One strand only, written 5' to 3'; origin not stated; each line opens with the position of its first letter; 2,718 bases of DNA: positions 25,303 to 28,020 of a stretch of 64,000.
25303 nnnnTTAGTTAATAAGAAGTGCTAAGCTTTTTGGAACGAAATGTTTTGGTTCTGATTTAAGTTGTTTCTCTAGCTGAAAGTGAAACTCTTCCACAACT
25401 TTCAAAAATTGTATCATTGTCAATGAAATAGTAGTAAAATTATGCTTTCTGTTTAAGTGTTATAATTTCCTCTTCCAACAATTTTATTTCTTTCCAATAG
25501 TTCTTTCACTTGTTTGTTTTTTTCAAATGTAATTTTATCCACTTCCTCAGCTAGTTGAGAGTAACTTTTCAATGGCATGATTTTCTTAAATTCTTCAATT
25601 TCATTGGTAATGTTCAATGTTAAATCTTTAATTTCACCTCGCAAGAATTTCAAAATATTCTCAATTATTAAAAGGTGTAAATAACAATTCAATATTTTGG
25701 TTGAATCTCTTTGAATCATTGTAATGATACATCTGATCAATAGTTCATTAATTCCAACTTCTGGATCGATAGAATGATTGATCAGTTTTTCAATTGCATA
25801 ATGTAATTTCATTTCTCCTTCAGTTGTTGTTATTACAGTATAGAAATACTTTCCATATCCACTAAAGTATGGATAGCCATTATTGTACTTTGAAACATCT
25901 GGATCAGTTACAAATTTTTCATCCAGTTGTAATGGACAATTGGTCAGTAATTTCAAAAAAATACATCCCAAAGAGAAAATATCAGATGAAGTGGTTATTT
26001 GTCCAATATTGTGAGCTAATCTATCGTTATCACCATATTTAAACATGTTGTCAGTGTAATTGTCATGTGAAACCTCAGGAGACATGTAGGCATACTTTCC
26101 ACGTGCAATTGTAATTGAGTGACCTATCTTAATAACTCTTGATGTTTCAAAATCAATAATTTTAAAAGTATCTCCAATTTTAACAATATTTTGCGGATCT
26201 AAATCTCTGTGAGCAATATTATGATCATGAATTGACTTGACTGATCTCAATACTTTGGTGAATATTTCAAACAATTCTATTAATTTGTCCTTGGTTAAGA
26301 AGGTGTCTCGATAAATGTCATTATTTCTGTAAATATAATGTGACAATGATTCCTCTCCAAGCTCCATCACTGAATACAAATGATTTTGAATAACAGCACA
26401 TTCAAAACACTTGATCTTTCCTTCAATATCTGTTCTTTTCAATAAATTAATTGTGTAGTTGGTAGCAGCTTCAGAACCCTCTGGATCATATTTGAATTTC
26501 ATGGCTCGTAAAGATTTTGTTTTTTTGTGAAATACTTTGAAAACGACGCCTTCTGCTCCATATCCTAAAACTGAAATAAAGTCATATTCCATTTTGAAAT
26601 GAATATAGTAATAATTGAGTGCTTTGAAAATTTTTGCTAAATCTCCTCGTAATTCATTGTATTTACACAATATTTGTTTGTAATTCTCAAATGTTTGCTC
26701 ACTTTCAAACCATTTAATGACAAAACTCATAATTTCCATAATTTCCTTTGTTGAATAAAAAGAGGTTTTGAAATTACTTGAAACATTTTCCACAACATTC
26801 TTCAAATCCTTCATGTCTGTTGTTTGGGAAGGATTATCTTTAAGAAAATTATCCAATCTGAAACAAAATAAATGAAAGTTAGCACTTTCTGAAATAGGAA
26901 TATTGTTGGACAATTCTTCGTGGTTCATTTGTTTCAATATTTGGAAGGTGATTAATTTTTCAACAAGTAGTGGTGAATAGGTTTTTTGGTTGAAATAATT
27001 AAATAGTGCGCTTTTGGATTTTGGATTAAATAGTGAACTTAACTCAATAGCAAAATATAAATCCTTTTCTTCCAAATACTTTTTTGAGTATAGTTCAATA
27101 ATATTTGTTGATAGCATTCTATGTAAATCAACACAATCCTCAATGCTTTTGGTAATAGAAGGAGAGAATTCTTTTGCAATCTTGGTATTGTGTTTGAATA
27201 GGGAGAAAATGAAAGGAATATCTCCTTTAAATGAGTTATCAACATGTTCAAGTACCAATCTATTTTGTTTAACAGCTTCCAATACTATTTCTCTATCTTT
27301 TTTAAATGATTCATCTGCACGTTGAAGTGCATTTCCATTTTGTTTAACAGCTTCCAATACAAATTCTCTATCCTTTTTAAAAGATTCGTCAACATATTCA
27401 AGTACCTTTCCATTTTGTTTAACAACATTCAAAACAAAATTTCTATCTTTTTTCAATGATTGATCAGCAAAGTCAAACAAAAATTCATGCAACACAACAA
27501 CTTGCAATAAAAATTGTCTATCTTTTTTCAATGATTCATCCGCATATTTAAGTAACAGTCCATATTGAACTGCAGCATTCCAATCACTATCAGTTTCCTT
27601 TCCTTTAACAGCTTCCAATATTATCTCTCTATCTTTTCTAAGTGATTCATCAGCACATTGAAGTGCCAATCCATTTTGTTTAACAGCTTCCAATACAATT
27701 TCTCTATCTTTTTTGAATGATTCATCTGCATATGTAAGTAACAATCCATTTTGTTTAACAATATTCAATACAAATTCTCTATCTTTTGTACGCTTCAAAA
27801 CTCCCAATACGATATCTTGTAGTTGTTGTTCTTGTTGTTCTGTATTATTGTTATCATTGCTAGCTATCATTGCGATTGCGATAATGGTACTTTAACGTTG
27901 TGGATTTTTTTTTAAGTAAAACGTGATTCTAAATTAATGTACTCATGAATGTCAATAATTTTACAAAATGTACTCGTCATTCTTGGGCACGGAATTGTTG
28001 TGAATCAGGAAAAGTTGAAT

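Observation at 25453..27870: Kinase-like gene with a 9-copy 31-residue N-terminal repeat array and non-canonical catalytic motifs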

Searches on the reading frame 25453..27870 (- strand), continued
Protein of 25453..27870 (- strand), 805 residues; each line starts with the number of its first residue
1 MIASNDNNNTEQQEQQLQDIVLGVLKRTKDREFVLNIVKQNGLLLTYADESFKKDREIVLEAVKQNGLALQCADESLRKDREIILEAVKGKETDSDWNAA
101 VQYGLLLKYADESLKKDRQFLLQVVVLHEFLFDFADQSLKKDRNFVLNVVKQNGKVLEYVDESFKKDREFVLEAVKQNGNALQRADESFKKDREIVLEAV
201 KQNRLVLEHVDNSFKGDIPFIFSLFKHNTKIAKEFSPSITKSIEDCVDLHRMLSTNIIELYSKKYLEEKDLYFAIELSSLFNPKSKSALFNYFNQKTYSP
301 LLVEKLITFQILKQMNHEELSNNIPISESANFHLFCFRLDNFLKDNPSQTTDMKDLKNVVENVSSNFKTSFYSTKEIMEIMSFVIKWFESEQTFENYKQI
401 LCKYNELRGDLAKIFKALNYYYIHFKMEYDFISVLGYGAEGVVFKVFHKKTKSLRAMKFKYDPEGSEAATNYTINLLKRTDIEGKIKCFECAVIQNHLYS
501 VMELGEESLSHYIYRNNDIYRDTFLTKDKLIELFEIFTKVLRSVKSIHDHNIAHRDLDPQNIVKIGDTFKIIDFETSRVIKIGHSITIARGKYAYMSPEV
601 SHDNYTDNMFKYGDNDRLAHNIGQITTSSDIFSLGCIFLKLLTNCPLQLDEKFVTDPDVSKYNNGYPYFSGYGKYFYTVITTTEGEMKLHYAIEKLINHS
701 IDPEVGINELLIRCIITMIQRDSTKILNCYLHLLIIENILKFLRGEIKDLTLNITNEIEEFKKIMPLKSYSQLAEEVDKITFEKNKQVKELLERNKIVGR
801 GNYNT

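Call 20: find_encoding_contigs(protein=P0003, flank=10000, max_places=2)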
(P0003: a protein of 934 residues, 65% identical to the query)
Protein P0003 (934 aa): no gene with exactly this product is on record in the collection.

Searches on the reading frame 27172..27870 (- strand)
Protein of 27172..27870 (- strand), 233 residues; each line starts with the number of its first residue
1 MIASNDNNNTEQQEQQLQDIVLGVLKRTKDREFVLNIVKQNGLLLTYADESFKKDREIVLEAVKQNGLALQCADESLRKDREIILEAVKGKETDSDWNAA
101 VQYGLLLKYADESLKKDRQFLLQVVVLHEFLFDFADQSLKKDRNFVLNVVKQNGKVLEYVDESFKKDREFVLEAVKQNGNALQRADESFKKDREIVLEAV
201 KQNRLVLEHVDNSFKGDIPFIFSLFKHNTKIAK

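Call 56: predict_structure(alignment_id=A2)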
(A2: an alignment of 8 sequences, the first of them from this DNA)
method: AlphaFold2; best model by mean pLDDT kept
length: 233 residues; sequences in the alignment: 8
mean_pLDDT: 88.2   pTM: 0.75
mean pLDDT of the five models: 88.2, 86.2, 85.1, 49.1, 46.9
residues with pLDDT >= 90: 153; 70-90: 60; 50-70: 15; < 50: 5
segments of 3 or more residues with pLDDT < 50: 231-233
pLDDT, mean of each block of 10 residues (from residue 1): 61 83 83 93 92 96 93 95 90 63 89 94 92 94 96 94 95 96 95 95 89 88 76 45
secondary structure, 60 per line:
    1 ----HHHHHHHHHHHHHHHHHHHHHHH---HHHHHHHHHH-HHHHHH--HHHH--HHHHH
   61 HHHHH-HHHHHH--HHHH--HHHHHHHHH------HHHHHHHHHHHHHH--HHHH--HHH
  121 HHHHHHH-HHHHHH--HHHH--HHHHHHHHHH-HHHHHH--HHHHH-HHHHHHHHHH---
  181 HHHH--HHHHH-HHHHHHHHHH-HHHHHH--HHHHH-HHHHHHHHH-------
elements in order: H5-27 H31-40 H42-47 H50-53 H56-65 H67-72 H75-78 H81-89 H96-109 H112-115 H118-127 H129-134 H137-140 H143-152 H154-159 H162-166 H168-177 H181-184 H187-191 H193-202 H204-209 H212-216 H218-226

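Call 58: fold_search(model_id=the predicted structure, library=pdb)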
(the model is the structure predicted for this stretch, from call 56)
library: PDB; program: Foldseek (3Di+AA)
matches with E <= 10: 293; with E <= 0.001: 0
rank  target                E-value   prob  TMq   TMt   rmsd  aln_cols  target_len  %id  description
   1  7ue2_A                9.7e-02  0.57  0.24  0.21  14.5       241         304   20  Crystal structure of designed helical repeat protein RPB_PLP3_R6 bound to PLPx6 peptide (released 2023-03-29)
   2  8ga7                  1.5e-01  0.14  0.14  0.08  23.6       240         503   15  Geometrically programmable nanomaterial construction using regularized protein building blocks (released 2024-03-13)
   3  2vgl_A                2.8e-01  0.35  0.24  0.13  13.1       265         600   17  AP2 CLATHRIN ADAPTOR CORE (released 2007-12-25)
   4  8v3b_a                3.4e-01  0.12  0.16  0.12  17.4       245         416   16  Computational Designed Nanocage O43_129_+4 (released 2024-03-13)
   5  7evn_C                4.2e-01  0.23  0.21  0.10  14.2       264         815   15  The cryo-EM structure of the DDX42-SF3b complex (released 2022-08-03)
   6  7rwb_A                4.6e-01  0.35  0.26  0.13  13.3       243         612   13  AP2 bound to the APA domain of SGIP in the presence of heparin (released 2022-03-30)
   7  8g9k_B                4.9e-01  0.09  0.13  0.15  15.5       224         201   15  Geometrically programmable nanomaterial construction using regularized protein building blocks (released 2024-03-13)
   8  7xvk_A                7.0e-01  0.69  0.37  0.26   8.5       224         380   14  Modularity of Phytophthora effectors enables host mimicry of a principal phosphatase (released 2023-07-05)
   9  6vfi_A                7.0e-01  0.14  0.15  0.17  13.9       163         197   15  De novo designed octahedral nanoparticle O43_dn18 (released 2020-08-12)
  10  9d92_A                7.4e-01  0.14  0.21  0.22  16.4       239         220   12  Structure of Z4 c3i (released 2026-01-21)
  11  7rwc_A                8.1e-01  0.25  0.27  0.14  12.7       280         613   12  AP2 bound to the APA domain of SGIP and heparin; partial signal subtraction and symmetry expansion (released 2022-03-30)
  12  6xns_D                8.5e-01  0.11  0.18  0.14  16.5       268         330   14  C3_crown-05 (released 2020-12-23)
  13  5cwb                  9.3e-01  0.10  0.16  0.17  15.7       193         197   14  Crystal structure of de novo designed helical repeat protein DHR4 (released 2015-12-16)
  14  6w2q                  1.1e+00  0.13  0.21  0.24  15.8       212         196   18  Junction 34, DHR53-DHR4 (released 2020-04-15)
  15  8cws_A                1.1e+00  0.08  0.16  0.11  14.6       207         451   14  Accurate computational design of genetically encoded 3D protein crystals (released 2023-11-01)
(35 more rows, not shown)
